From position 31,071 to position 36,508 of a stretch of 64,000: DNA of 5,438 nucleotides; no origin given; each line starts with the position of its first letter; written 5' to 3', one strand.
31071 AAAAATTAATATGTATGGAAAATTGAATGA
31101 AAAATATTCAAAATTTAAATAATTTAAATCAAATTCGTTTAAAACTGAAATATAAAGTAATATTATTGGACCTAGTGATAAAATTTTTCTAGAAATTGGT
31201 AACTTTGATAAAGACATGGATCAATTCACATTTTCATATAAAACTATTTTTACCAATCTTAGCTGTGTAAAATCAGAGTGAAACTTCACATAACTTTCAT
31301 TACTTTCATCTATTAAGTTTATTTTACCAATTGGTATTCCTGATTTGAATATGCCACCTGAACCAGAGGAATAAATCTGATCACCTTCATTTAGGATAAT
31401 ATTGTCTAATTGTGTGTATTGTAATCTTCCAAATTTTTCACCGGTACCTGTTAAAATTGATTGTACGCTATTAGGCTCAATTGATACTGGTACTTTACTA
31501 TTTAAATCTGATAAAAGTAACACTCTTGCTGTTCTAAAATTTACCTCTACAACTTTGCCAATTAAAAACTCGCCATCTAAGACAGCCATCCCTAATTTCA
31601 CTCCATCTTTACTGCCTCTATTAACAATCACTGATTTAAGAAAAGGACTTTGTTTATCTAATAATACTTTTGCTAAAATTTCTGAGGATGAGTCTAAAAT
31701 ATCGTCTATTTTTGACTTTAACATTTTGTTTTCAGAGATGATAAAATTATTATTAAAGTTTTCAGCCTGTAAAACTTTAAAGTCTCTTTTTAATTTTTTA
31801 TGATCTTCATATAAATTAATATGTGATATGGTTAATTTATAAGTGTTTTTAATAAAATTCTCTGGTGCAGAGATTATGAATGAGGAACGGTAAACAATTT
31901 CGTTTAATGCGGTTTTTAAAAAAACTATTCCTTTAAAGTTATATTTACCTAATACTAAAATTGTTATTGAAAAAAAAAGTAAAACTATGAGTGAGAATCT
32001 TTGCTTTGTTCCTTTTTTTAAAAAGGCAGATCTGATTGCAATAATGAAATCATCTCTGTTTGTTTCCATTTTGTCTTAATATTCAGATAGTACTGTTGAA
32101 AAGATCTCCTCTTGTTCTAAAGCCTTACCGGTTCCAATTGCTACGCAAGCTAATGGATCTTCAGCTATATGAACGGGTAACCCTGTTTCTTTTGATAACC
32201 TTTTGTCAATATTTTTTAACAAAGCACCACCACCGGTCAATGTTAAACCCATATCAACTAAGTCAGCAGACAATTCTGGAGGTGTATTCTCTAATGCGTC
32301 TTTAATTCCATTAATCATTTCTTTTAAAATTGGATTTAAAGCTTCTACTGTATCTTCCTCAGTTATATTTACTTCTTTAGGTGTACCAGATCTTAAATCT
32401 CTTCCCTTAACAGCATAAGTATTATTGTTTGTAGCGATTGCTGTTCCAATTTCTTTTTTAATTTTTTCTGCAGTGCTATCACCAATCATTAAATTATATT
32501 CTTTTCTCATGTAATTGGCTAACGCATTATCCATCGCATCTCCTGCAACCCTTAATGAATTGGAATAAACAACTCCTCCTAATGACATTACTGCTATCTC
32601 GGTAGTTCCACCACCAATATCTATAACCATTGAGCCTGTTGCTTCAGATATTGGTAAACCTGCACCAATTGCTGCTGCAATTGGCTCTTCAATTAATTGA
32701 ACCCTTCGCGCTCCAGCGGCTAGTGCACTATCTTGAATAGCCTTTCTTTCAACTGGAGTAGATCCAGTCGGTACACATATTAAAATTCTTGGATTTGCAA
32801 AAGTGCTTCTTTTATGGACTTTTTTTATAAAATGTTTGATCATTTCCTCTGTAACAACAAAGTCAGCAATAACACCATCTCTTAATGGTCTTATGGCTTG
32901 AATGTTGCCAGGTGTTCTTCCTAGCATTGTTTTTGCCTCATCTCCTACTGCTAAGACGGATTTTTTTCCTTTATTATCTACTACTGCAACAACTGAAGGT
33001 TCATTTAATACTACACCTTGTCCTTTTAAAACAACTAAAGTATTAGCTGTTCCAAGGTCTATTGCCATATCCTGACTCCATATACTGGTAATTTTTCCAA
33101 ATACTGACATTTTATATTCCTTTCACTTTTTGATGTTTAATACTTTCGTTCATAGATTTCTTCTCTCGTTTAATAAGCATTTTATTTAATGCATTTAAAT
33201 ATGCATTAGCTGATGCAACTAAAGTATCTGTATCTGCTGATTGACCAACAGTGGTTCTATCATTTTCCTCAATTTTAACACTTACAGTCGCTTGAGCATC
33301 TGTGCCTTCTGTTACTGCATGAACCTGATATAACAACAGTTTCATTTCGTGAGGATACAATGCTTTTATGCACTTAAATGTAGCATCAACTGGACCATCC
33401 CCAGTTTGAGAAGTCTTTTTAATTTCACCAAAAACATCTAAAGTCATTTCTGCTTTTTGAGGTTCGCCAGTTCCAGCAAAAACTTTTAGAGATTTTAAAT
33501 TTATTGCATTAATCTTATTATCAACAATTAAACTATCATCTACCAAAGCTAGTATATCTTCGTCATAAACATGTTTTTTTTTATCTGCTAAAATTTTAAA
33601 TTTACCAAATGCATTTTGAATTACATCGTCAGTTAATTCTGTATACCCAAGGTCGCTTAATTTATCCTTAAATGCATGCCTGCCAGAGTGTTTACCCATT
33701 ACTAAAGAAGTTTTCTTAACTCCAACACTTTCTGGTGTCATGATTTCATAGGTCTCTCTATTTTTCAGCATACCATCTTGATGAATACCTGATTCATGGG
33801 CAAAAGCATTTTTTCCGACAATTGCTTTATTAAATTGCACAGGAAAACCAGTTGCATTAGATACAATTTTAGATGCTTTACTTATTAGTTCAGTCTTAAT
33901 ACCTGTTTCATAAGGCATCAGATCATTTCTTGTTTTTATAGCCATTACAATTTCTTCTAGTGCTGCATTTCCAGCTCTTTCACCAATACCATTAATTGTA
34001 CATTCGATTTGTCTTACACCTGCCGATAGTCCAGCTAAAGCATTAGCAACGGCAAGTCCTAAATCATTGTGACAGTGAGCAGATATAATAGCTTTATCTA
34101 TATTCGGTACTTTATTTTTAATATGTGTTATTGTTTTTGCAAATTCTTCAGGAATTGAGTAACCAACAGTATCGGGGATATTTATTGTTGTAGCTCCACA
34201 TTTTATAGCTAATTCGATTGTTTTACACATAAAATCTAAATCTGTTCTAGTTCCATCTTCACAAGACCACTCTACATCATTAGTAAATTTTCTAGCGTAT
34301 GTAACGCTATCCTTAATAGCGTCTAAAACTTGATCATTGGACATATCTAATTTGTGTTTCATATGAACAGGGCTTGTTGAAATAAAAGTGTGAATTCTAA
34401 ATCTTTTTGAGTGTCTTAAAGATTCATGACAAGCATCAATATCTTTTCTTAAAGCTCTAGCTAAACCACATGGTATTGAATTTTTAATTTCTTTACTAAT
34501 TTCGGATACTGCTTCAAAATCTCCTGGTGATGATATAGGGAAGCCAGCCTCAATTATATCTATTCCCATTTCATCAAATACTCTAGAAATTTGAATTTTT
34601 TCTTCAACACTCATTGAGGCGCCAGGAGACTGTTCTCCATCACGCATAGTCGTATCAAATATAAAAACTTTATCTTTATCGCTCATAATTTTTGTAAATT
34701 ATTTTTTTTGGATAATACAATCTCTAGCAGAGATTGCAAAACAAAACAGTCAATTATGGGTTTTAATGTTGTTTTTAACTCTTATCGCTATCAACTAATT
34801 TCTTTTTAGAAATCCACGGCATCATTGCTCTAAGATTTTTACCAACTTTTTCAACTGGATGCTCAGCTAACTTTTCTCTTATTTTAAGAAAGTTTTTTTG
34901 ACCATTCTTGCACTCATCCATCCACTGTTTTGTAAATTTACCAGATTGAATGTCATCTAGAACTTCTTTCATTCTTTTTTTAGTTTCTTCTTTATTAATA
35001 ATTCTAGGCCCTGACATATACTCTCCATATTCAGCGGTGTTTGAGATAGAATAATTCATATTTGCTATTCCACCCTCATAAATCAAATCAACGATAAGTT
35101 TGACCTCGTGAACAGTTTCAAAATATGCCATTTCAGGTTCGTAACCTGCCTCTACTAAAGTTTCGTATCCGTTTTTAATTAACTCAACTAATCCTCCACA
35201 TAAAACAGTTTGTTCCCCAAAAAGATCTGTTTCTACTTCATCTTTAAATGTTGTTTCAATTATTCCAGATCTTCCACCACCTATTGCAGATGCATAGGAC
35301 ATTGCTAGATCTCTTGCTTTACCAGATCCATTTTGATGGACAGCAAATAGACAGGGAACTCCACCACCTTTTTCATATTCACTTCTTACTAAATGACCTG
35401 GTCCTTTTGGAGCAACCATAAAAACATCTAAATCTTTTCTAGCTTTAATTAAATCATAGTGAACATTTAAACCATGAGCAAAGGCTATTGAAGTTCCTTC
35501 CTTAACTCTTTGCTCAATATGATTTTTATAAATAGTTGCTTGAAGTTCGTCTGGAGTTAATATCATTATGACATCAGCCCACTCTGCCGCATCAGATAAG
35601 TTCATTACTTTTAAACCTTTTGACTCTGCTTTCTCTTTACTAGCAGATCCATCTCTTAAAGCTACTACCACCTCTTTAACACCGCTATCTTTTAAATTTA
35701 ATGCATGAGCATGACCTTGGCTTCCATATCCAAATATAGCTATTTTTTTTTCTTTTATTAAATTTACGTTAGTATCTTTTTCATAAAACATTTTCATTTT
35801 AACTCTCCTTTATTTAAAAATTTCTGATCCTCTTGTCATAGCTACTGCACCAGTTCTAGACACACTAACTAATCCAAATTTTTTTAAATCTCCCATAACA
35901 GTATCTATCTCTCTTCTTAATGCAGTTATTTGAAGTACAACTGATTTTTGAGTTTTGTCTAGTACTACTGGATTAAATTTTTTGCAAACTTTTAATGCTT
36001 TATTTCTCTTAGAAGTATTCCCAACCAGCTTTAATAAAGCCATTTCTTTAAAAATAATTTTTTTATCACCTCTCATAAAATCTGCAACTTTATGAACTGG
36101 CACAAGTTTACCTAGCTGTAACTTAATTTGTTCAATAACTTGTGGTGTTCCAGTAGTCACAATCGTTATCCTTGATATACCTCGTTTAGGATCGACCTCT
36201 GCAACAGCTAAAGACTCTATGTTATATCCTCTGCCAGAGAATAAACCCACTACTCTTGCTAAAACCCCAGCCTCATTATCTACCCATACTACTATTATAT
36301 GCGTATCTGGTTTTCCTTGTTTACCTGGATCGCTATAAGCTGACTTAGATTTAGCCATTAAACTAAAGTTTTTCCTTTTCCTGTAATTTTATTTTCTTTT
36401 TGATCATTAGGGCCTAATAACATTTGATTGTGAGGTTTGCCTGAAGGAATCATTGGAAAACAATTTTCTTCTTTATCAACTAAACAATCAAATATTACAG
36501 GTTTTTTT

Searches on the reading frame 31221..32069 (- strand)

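Call 55: search_protein_families(library=pfam, proteins=[window:31221-32069:-], max_evalue=1e-8)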
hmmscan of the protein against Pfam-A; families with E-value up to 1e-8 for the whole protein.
window:31221-32069:- (282 aa): 1 family
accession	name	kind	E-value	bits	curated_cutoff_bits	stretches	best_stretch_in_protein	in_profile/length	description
PF04085.20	MreC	-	9.7e-31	107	28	1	136-276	2-146/147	Rod shape-determining protein MreC, barrel core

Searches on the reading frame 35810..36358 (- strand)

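Call 56: search_protein_families(library=pfam, proteins=[window:35810-36358:-], max_evalue=1e-8)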
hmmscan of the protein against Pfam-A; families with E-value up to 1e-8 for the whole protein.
window:35810-36358:- (182 aa): 4 families
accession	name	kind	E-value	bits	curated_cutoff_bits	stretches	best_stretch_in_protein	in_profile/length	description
PF22629.2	ACT_AHAS_ss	-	2.2e-17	63.4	27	1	24-89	3-66/67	AHAS small subunit-like ACT domain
PF10369.15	ALS_ss_C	-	6.8e-17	61.7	23.2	1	104-177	1-74/74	Small subunit of acetolactate synthase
PF01842.31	ACT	-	2.4e-10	40.4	27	1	20-84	1-63/66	ACT domain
PF13710.12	ACT_5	-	6.5e-09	35.9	27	0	29-91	2-62/62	ACT domain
